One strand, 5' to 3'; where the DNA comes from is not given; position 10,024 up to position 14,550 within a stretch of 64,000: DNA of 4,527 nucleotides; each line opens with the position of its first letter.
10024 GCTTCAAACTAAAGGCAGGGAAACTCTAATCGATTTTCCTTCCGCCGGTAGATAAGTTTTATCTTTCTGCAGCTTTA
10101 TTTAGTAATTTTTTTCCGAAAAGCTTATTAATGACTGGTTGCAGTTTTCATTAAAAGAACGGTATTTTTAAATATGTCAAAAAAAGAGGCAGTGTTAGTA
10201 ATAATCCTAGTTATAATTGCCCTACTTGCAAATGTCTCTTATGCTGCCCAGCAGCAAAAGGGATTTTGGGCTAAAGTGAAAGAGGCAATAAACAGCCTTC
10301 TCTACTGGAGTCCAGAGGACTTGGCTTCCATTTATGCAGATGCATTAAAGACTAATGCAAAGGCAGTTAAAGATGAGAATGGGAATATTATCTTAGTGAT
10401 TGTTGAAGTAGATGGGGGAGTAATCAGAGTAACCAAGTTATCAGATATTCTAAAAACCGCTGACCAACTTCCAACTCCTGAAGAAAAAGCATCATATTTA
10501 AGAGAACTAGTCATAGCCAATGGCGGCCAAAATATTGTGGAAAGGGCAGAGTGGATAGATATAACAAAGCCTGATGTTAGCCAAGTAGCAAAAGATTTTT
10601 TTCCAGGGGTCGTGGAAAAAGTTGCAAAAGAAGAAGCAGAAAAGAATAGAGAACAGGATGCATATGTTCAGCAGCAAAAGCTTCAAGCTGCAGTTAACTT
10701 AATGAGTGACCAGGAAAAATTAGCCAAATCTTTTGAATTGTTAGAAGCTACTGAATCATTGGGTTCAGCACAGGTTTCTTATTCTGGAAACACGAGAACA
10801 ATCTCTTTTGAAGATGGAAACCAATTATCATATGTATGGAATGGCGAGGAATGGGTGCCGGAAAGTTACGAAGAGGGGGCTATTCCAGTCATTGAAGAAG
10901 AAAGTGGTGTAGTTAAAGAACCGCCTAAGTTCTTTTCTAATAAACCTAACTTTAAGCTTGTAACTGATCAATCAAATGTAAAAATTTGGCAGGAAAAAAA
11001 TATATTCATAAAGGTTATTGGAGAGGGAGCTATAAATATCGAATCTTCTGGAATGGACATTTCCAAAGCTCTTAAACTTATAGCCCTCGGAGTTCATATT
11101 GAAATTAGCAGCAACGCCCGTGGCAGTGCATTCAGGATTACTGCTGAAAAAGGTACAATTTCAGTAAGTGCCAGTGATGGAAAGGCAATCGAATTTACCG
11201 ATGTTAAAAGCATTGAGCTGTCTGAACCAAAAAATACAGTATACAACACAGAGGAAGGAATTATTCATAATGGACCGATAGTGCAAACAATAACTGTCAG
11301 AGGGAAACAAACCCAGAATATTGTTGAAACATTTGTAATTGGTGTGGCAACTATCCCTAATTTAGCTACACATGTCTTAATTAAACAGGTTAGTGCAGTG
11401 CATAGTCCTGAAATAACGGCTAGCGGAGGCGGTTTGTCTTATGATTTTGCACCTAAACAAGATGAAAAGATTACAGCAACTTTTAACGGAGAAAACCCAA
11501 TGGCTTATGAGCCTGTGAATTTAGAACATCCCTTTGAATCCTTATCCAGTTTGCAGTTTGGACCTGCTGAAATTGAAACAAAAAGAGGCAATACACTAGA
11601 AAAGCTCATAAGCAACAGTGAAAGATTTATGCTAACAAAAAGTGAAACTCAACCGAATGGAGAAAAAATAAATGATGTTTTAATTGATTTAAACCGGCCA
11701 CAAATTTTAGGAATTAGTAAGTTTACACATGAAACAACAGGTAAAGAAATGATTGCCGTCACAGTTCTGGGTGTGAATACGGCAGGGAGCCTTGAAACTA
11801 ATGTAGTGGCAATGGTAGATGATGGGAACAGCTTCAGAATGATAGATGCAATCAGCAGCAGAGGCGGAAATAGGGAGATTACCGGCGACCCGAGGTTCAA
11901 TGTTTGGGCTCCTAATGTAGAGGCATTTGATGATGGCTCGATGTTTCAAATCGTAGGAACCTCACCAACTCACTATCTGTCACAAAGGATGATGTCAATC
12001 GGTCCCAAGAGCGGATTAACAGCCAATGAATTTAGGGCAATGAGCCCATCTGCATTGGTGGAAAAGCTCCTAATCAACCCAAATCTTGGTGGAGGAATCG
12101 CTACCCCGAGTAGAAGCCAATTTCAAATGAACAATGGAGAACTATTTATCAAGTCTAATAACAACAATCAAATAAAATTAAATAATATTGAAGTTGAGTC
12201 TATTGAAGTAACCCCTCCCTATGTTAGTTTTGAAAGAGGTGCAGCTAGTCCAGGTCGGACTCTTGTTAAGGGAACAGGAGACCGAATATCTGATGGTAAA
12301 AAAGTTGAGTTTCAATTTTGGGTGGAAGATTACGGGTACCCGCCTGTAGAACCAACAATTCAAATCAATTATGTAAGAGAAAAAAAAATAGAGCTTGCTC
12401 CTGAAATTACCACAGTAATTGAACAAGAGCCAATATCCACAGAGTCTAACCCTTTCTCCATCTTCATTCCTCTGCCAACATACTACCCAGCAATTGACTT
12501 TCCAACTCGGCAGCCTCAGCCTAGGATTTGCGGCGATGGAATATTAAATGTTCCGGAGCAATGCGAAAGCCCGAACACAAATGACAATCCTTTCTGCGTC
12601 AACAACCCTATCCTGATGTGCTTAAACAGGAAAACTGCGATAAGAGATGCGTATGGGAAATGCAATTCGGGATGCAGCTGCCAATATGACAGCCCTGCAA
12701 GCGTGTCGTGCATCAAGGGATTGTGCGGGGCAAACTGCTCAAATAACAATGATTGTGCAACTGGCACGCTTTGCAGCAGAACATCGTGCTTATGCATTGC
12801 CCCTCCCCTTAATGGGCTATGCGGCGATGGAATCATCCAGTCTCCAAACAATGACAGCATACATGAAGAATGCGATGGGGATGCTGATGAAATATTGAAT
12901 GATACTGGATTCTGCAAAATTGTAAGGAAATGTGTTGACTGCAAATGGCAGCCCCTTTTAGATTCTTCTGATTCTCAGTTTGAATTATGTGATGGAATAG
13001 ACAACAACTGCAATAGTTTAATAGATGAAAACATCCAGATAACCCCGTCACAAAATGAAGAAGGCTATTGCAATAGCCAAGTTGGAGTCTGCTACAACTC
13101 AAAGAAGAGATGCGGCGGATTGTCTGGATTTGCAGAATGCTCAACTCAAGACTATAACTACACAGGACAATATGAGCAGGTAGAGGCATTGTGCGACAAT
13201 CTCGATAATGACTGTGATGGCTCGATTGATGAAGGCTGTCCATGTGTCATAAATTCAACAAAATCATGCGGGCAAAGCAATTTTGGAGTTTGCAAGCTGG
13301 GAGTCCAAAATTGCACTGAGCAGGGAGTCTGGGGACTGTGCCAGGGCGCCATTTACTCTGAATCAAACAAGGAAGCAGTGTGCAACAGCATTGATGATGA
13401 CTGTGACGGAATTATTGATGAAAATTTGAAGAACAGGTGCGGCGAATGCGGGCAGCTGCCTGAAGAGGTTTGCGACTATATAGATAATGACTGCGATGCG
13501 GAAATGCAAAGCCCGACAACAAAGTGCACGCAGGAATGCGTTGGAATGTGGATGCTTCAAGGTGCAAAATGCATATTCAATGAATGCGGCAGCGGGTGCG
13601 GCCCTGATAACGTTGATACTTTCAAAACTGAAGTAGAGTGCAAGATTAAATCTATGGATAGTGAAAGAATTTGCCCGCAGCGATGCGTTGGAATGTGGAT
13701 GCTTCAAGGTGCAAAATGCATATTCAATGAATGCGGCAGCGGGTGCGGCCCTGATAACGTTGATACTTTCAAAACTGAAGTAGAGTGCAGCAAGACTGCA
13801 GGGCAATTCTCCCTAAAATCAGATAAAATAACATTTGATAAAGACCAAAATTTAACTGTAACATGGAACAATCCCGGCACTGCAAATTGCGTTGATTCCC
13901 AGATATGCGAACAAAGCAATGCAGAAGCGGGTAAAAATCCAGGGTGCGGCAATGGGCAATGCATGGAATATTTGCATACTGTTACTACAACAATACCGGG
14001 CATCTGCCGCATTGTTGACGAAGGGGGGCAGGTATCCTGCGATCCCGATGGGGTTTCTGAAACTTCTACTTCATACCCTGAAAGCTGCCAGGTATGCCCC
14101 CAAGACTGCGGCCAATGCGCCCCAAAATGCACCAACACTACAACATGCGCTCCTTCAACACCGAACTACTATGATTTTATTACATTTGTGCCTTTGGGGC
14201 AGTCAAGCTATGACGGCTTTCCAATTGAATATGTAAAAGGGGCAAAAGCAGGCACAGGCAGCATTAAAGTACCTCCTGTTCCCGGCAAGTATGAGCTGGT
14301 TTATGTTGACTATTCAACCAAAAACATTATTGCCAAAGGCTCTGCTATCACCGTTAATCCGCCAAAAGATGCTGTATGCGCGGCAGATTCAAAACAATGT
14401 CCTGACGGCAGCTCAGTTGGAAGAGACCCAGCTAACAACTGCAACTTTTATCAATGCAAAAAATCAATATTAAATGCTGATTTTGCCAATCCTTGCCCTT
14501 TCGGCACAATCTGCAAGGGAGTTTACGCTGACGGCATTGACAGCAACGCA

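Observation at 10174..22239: Four-gene secreted operon with 2033-aa and 1475-aa proteins: candidate cell-cell attachment/remodelling system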

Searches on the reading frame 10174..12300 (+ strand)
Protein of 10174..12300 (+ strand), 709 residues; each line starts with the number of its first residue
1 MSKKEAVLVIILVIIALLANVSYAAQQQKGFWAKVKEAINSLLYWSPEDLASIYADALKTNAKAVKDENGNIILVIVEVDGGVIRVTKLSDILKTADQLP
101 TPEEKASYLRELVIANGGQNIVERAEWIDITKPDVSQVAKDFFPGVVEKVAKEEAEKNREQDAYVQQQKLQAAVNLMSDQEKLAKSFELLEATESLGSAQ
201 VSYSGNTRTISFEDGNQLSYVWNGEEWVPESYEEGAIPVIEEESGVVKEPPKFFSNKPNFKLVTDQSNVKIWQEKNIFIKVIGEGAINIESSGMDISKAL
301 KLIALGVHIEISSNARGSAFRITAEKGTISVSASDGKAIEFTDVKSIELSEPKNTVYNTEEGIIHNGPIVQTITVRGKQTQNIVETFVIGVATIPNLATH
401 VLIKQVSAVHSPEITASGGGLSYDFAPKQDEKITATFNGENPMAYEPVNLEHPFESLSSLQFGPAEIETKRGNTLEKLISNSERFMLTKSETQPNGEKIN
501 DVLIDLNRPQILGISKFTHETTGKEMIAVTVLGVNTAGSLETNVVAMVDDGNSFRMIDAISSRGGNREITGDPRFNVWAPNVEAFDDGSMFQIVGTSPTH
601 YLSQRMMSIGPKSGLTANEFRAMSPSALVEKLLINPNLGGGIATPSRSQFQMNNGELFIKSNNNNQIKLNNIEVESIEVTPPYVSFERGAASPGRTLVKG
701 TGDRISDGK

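Call 13: search_protein_families(library=pfam, proteins=[window:10174-12300:+], max_evalue=1)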
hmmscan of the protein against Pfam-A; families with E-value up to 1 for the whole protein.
window:10174-12300:+ (709 aa): 1 family
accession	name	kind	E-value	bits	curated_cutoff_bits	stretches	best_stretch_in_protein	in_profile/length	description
PF19136.5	DUF5819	-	0.0012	19.9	27.1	1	122-199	50-121/169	Family of unknown function (DUF5819)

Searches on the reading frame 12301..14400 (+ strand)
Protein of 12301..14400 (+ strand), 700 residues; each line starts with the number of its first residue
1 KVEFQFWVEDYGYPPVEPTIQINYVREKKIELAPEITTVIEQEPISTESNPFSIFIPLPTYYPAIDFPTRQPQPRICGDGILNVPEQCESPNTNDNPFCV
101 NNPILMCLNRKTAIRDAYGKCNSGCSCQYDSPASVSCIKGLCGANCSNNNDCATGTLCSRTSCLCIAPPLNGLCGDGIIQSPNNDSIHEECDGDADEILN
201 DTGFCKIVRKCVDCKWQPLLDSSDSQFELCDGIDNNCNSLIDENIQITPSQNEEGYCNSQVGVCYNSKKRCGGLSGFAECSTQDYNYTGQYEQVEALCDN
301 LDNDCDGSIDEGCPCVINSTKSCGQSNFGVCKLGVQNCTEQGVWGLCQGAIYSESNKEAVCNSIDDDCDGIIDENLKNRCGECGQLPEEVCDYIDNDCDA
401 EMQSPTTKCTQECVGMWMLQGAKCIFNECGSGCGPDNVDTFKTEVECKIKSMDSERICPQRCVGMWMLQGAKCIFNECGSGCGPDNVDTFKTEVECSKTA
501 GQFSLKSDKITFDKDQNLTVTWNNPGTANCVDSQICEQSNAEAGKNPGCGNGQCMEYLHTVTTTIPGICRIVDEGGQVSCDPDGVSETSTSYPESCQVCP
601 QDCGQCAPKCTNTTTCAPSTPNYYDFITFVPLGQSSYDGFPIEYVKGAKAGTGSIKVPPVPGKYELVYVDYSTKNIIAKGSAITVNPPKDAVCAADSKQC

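Call 13: search_protein_families(library=pfam, proteins=[window:12301-14400:+], max_evalue=1)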
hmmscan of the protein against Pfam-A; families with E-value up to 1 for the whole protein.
window:12301-14400:+ (700 aa): 2 families
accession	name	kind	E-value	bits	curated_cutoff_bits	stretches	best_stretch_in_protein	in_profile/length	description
PF11617.13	Cu-binding_MopE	-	7.4e-14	52.1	27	4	226-243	13-30/30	Putative metal-binding motif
PF25578.1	EF-hand_STIM1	-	0.86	10.2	32.2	0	280-310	9-39/80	Stromal interaction molecule 1-like, EF-hand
